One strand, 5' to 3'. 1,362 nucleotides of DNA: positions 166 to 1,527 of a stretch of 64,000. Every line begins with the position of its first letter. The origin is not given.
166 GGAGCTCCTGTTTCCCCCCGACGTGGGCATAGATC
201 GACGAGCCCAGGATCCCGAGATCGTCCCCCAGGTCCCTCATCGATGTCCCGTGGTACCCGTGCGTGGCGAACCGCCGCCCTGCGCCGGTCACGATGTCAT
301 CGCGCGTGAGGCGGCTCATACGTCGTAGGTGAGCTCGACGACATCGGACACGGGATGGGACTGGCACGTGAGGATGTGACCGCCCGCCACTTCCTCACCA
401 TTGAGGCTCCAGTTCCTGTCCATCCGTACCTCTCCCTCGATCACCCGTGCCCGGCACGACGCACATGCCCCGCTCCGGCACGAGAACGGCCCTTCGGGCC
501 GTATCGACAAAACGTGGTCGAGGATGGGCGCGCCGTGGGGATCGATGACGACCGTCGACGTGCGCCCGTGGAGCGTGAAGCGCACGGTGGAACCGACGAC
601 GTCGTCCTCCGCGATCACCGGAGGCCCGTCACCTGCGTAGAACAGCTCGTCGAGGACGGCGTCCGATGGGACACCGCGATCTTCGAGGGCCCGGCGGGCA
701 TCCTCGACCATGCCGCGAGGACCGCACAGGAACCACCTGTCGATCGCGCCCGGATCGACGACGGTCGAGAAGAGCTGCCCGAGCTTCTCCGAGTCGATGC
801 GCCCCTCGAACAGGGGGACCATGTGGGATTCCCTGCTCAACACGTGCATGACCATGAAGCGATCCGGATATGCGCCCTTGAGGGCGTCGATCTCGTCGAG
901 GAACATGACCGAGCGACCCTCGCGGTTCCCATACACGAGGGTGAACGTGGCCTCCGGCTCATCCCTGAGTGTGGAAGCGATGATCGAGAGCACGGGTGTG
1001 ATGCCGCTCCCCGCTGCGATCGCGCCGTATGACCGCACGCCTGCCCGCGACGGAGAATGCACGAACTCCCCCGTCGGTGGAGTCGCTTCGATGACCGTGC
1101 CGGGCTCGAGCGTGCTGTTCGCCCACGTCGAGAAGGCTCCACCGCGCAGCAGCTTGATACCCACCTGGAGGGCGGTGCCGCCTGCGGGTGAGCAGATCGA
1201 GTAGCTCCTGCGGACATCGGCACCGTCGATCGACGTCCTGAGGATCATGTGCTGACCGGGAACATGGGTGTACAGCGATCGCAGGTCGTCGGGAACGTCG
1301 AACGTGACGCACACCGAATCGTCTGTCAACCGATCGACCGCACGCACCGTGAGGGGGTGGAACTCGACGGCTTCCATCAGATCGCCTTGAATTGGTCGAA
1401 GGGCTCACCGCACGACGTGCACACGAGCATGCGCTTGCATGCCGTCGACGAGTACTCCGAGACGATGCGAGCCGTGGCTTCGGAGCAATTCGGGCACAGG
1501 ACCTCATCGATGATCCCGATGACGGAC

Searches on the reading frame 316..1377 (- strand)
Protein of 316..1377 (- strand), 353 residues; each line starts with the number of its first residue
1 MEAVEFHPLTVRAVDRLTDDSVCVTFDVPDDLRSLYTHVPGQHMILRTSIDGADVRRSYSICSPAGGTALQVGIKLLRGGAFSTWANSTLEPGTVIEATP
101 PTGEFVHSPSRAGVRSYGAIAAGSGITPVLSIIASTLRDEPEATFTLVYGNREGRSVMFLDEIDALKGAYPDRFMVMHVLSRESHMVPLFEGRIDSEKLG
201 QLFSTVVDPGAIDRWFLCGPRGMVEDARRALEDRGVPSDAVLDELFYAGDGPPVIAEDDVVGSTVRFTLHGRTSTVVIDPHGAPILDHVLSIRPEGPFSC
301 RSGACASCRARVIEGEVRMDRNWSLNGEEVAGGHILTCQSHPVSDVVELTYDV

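Call 58: search_protein_families(library=pfam, alignment_id=A2, max_evalue=0.00001)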
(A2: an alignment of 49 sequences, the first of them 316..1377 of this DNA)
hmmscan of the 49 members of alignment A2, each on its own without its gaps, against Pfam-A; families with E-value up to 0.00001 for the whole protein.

A. member 1, window:316-1377:- (353 aa): 3 families
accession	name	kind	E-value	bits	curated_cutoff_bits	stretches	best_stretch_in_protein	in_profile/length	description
PF00175.26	NAD_binding_1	-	1.3e-17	64.8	22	1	120-228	2-108/109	Oxidoreductase NAD-binding domain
PF00111.32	Fer2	-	3.7e-12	46.4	21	1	268-342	2-76/77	2Fe-2S iron-sulfur cluster binding domain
PF00970.30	FAD_binding_6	-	1.8e-09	38.2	21.1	1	9-106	2-98/99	Oxidoreductase FAD-binding domain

B. families by the number of members that match (of 49 scanned): 78 families (the first 25 are shown)
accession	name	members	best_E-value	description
PF05138.18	PaaA_PaaC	2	6e-94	Phenylacetic acid catabolic protein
PF00528.27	BPD_transp_1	2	6.2e-46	Binding-protein-dependent transport system inner membrane component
PF00005.33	ABC_tran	2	1.6e-34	ABC transporter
PF08352.17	oligo_HPY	2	3e-19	Oligopeptide/dipeptide transporter, C-terminal region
PF10604.15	Polyketide_cyc2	2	1.5e-17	Polyketide cyclase / dehydrase and lipid transport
PF01370.27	Epimerase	2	2.4e-10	NAD dependent epimerase/dehydratase family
PF13304.12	AAA_21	2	1.6e-06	AAA domain, putative AbiEii toxin, Type IV TA system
PF05088.18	Bac_GDH_CD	1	1.1e-233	Bacterial NAD-glutamate dehydrogenase, catalytic domain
PF07969.17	Amidohydro_3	1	4.3e-82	Amidohydrolase family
PF06772.16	LtrA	1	7.8e-79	Bacterial low temperature requirement A protein (LtrA)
PF21074.2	GDH_C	1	9.9e-76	Glutamate dehydrogenase, C-terminal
PF01212.27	Beta_elim_lyase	1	1e-75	Beta-eliminating lyase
PF12811.12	BaxI_1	1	4.4e-72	Bax inhibitor 1 like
PF00580.27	UvrD-helicase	1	1.3e-65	UvrD/REP helicase N-terminal domain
PF00496.27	SBP_bac_5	1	6.1e-65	Bacterial extracellular solute-binding proteins, family 5 Middle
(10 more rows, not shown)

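Call 59: search_protein_families(library=padloc, alignment_id=A2, max_evalue=0.00001)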
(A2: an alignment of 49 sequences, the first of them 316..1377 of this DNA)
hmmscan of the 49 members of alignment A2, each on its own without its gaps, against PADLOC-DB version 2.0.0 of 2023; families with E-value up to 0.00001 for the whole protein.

A. member 1, window:316-1377:- (353 aa): 0 families

B. families by the number of members that match (of 49 scanned): 58 families (the first 25 are shown)
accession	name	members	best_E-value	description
PDLC04135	mad3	2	3.1e-29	mads_3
PDLC04140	mad8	2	2.6e-11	mads_8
PDLC02914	ATPase-Toprim_I-B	2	2.5e-08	-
PDLC03802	RTasHel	1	2.8e-76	DRT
PDLC00132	GajB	1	3.1e-68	UrvD helicase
PDLC00114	GajB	1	1.1e-62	UrvD helicase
PDLC00117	GajB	1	1.3e-50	UrvD helicase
PDLC00127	GajB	1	2.3e-46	UrvD helicase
PDLC00121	GajB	1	9.2e-41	UrvD helicase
PDLC00130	GajB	1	1.4e-39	UrvD helicase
PDLC00112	GajB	1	9.3e-38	UrvD helicase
PDLC00103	GajB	1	9.2e-37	UrvD helicase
PDLC00119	GajB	1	3.5e-35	UrvD helicase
PDLC00110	GajB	1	4.6e-31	UrvD helicase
PDLC00129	GajB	1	5.9e-30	UrvD helicase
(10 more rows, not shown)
